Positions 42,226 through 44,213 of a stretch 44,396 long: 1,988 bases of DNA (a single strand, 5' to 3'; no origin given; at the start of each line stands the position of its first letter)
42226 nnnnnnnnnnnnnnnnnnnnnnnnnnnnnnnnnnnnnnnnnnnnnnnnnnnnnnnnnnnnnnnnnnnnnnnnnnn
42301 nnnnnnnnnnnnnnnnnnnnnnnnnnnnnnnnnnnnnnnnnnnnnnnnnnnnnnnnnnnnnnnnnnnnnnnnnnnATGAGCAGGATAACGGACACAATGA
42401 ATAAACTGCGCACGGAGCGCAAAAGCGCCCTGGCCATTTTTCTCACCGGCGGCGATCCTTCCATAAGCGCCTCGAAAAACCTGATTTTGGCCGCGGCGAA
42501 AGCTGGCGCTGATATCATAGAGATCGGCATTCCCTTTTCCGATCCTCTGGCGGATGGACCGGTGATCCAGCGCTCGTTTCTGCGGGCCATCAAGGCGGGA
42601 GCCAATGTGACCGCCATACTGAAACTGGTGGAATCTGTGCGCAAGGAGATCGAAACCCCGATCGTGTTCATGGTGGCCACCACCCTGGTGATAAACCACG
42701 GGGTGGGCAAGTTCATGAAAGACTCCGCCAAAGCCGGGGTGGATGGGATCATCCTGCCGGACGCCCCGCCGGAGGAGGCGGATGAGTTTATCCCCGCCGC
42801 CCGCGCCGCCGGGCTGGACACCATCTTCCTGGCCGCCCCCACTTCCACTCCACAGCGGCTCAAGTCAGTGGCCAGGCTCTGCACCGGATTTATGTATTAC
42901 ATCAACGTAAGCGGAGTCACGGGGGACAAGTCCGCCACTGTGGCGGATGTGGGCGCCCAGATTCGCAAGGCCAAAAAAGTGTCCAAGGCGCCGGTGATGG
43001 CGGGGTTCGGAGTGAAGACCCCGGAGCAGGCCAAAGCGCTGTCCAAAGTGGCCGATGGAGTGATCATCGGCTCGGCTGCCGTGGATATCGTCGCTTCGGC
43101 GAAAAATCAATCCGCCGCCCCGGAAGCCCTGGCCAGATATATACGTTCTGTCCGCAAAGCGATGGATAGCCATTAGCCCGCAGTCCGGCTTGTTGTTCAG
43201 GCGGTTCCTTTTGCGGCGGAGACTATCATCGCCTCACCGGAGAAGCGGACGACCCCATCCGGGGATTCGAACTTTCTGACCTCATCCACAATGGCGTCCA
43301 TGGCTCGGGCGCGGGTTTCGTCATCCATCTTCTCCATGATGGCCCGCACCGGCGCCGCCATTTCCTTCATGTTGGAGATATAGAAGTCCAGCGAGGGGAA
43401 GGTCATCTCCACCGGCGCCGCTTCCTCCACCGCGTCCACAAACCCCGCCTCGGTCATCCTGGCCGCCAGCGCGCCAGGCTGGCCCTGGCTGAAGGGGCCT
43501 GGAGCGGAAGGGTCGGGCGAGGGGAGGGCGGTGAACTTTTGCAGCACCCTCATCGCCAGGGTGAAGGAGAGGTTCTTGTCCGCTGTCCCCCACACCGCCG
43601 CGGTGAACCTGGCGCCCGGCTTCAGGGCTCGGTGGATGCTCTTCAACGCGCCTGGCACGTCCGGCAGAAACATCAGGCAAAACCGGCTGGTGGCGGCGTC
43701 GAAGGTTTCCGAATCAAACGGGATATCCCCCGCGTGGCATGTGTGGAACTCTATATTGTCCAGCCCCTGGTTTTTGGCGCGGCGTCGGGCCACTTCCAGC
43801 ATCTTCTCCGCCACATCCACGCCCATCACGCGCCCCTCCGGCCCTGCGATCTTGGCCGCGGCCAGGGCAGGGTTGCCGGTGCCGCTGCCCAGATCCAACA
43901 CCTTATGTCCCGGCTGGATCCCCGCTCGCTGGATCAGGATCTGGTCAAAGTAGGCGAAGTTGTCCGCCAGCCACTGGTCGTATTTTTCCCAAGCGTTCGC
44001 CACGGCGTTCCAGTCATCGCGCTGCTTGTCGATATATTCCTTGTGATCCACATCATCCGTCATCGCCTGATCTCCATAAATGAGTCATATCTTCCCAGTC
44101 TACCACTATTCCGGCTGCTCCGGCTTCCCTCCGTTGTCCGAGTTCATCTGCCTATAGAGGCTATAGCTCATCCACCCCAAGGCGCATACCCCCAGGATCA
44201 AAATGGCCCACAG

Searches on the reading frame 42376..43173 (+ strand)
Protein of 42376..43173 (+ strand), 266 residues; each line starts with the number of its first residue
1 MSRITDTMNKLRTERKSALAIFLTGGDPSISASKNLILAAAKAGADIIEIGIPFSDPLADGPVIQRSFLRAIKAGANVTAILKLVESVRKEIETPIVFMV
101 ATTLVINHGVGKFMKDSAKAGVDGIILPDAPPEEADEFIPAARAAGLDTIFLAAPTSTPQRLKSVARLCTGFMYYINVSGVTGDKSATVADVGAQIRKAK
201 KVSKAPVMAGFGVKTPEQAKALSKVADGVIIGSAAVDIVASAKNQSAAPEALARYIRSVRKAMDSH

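Call 74: search_protein_families(library=pfam, proteins=[window:42376-43173:+], max_evalue=0.0001)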
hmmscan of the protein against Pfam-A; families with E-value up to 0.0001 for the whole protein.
window:42376-43173:+ (266 aa): 1 family
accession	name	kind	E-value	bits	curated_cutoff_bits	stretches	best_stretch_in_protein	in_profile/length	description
PF00290.26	Trp_syntA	-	9.3e-77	257.9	27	1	9-248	2-243/259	Tryptophan synthase alpha chain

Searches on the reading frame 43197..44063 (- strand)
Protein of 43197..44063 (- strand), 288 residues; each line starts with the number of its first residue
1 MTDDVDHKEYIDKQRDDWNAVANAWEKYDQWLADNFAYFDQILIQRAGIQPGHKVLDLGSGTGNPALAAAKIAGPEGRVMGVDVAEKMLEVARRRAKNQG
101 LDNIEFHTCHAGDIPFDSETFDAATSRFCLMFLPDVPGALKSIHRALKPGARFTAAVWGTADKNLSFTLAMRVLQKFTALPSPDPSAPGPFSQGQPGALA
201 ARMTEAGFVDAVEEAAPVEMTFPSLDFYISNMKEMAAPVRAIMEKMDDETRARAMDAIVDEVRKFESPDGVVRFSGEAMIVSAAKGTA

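Call 74: search_protein_families(library=pfam, proteins=[window:43197-44063:-], max_evalue=0.0001)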
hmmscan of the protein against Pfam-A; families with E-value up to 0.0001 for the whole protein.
window:43197-44063:- (288 aa): 10 families
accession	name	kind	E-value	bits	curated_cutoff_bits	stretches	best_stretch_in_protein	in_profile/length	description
PF13847.12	Methyltransf_31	-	9.3e-25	87.5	27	1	50-156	2-110/145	Methyltransferase domain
PF01209.24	Ubie_methyltran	-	8.8e-24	84.6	20.1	1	41-154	37-150/233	ubiE/COQ5 methyltransferase family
PF13649.12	Methyltransf_25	-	8.9e-24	84.5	27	1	55-150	1-96/97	Methyltransferase domain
PF08241.18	Methyltransf_11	-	7.5e-23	81.4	21.2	1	56-153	1-93/95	Methyltransferase domain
PF08242.18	Methyltransf_12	-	5.7e-16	59.5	30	1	56-153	1-98/98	Methyltransferase domain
PF13489.12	Methyltransf_23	-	5.4e-14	52.7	27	1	44-209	13-160/164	Methyltransferase domain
PF01135.25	PCMT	-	8.1e-10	39.3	20.3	1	45-109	67-131/210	Protein-L-isoaspartate(D-aspartate) O-methyltransferase (PCMT)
PF05175.20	MTS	-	3.3e-05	24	23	0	42-108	22-87/170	Methyltransferase small domain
PF01728.25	FtsJ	-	3.8e-05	24.1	24.1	1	44-96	13-65/181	FtsJ-like methyltransferase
PF06325.19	PrmA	-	9.6e-05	22.4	22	0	49-115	159-222/296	Ribosomal protein L11 methyltransferase (PrmA)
